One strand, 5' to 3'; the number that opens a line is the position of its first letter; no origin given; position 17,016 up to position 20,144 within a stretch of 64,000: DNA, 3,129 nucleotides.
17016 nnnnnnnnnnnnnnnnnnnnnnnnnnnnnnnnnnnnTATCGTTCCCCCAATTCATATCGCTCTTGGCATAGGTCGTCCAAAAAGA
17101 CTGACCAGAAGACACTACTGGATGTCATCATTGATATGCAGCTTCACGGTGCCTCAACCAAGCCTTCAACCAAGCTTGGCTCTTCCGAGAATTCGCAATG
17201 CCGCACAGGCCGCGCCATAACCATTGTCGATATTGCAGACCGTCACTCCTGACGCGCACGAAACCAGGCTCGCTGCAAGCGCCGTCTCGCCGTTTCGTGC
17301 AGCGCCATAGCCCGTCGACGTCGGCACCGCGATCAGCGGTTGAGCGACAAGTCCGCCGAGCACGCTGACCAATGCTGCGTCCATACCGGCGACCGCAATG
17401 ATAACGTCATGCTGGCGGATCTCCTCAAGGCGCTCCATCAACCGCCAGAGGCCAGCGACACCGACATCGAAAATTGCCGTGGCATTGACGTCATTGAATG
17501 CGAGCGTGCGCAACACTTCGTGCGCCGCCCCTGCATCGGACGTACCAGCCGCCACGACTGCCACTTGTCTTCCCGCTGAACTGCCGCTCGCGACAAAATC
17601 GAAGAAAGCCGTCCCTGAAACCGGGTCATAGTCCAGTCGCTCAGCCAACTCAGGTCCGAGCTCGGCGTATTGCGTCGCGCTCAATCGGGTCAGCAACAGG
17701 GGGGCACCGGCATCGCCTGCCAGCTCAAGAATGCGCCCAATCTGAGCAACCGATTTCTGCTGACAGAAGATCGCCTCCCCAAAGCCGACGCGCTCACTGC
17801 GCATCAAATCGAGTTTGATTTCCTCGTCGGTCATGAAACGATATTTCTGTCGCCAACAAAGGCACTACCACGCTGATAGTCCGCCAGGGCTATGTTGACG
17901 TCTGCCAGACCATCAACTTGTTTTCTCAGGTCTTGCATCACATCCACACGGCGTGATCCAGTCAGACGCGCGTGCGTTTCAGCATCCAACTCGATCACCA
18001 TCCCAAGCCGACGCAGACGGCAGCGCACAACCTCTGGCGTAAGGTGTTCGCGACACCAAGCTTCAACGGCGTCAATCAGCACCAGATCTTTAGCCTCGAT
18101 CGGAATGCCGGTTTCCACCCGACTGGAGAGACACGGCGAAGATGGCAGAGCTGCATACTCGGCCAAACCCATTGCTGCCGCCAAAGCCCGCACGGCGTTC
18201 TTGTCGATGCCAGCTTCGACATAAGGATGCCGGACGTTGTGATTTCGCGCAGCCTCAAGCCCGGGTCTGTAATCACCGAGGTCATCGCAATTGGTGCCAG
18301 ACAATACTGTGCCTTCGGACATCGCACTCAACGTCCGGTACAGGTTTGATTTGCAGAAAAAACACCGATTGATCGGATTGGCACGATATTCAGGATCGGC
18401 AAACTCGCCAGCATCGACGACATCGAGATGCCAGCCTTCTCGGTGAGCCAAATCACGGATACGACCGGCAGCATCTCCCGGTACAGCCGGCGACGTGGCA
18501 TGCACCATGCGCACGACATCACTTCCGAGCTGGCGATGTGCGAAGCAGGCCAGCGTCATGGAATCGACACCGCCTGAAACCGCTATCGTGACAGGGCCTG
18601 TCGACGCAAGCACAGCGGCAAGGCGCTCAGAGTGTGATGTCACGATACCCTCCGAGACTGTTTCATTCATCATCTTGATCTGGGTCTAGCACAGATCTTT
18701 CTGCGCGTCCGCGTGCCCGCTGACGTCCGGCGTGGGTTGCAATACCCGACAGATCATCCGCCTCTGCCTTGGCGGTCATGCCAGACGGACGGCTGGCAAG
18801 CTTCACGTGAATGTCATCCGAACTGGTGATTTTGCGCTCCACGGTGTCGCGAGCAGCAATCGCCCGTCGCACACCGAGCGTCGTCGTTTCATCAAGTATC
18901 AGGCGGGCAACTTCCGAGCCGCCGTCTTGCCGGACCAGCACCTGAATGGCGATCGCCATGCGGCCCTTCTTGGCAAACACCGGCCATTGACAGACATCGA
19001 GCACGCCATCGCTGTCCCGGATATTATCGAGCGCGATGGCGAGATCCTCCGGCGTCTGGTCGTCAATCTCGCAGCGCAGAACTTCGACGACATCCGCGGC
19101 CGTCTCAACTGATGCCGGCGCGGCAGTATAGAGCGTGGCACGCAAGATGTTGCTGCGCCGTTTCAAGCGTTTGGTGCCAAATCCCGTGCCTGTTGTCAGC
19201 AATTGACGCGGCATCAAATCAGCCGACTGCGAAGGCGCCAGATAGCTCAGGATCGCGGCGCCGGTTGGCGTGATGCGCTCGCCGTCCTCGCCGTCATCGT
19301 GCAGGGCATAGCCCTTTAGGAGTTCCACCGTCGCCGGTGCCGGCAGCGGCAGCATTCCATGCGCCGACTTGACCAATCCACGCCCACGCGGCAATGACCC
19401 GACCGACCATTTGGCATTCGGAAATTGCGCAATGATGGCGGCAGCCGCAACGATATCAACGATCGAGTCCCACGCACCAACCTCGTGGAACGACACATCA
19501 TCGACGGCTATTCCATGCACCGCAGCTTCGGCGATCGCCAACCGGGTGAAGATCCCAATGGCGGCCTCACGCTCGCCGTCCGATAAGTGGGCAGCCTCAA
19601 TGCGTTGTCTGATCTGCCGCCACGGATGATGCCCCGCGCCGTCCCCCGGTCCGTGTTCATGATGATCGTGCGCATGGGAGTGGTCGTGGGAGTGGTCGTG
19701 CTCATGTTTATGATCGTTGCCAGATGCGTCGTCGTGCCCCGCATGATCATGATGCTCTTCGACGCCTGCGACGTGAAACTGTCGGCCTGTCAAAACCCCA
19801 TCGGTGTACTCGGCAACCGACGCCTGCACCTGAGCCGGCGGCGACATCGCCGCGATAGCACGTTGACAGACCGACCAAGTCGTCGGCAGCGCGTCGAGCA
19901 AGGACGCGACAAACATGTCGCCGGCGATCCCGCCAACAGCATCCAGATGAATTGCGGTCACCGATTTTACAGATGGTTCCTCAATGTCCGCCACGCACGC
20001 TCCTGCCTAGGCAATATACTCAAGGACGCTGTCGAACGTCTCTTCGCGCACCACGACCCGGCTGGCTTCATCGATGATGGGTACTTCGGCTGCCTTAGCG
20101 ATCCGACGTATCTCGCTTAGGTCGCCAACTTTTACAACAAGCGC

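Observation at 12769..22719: Ten co-directional genes tie NPN-cofactor biosynthesis and a LarA homolog to a TauD dioxygenase, MBL hydrolase, VOC protein, MFS transporter and acyl-CoA synthetase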

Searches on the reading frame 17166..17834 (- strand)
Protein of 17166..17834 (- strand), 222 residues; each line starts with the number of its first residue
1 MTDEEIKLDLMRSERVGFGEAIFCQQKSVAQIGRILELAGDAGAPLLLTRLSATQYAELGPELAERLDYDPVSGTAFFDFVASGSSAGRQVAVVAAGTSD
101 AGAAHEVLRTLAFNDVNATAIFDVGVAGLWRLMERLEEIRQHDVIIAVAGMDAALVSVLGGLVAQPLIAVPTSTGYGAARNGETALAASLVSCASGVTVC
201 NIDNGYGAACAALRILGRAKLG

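Call 4: search_protein_families(library=pfam, proteins=[window:17166-17834:-])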
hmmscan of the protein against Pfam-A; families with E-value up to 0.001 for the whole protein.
window:17166-17834:- (222 aa): 1 family
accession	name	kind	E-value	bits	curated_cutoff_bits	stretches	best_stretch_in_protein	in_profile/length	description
PF00731.26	AIRC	-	4.5e-13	49.4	30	1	90-218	1-129/148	AIR carboxylase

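Call 5: search_protein_families(library=ncbifam, proteins=[window:17166-17834:-])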
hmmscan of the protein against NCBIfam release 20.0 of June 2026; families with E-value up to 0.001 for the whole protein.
window:17166-17834:- (222 aa): 2 families
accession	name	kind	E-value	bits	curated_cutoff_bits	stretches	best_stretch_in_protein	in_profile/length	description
NF033503.1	LarB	equivalog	7.9e-71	238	175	1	8-216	1-207/209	nickel pincer cofactor biosynthesis protein LarB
TIGR01162.1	purE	equivalog_domain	3.4e-07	29.9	149.6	1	135-218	48-128/156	5-(carboxyamino)imidazole ribonucleotide mutase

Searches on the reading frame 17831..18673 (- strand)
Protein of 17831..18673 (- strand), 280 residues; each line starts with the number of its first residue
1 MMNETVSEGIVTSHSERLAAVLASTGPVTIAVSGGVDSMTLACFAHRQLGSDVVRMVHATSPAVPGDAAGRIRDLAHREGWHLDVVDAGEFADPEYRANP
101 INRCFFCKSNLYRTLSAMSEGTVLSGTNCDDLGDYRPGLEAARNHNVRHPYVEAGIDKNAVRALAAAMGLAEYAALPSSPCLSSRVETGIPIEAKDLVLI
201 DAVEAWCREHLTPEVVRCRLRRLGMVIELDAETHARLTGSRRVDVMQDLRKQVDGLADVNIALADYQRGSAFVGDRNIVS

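Call 4: search_protein_families(library=pfam, proteins=[window:17831-18673:-])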
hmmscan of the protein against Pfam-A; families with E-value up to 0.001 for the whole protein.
window:17831-18673:- (280 aa): 0 families

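Call 5: search_protein_families(library=ncbifam, proteins=[window:17831-18673:-])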
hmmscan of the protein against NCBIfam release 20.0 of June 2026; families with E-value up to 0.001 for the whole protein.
window:17831-18673:- (280 aa): 1 family
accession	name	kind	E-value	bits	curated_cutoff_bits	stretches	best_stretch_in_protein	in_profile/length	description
TIGR00268.2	TIGR00268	equivalog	2.1e-73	246.8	150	1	15-271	3-258/259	ATP-dependent sacrificial sulfur transferase LarE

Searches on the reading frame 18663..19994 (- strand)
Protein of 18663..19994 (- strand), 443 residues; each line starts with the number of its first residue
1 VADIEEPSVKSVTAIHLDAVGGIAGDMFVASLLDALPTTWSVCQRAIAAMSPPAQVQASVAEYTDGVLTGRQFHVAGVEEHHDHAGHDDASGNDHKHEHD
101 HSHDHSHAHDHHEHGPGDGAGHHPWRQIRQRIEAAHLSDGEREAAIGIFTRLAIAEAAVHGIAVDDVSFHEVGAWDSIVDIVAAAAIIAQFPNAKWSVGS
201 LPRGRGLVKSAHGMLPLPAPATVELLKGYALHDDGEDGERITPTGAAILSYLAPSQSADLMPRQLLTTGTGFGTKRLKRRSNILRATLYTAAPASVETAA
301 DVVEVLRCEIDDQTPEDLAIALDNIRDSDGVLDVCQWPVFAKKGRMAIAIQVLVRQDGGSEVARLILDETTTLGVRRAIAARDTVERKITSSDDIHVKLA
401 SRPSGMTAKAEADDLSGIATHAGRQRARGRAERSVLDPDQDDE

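Call 4: search_protein_families(library=pfam, proteins=[window:18663-19994:-])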
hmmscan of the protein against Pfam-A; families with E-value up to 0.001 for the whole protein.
window:18663-19994:- (443 aa): 1 family
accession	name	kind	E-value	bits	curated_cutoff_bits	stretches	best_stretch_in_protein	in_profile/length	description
PF01969.22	Ni_insertion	-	4.5e-92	309.5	22.1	1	16-423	2-368/375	Nickel insertion protein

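Call 5: search_protein_families(library=ncbifam, proteins=[window:18663-19994:-])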
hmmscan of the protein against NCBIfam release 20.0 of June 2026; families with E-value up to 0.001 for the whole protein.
window:18663-19994:- (443 aa): 2 families
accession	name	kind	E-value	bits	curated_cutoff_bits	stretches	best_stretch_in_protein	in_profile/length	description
TIGR00299.2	nickel_LarC1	equivalog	1.8e-51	174.1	90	1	125-288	3-165/165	nickel pincer cofactor biosynthesis protein LarC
NF052512.1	nickel_LarC2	equivalog_domain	1.7e-26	92.6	50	1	304-415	2-117/118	nickel pincer cofactor biosynthesis protein LarC2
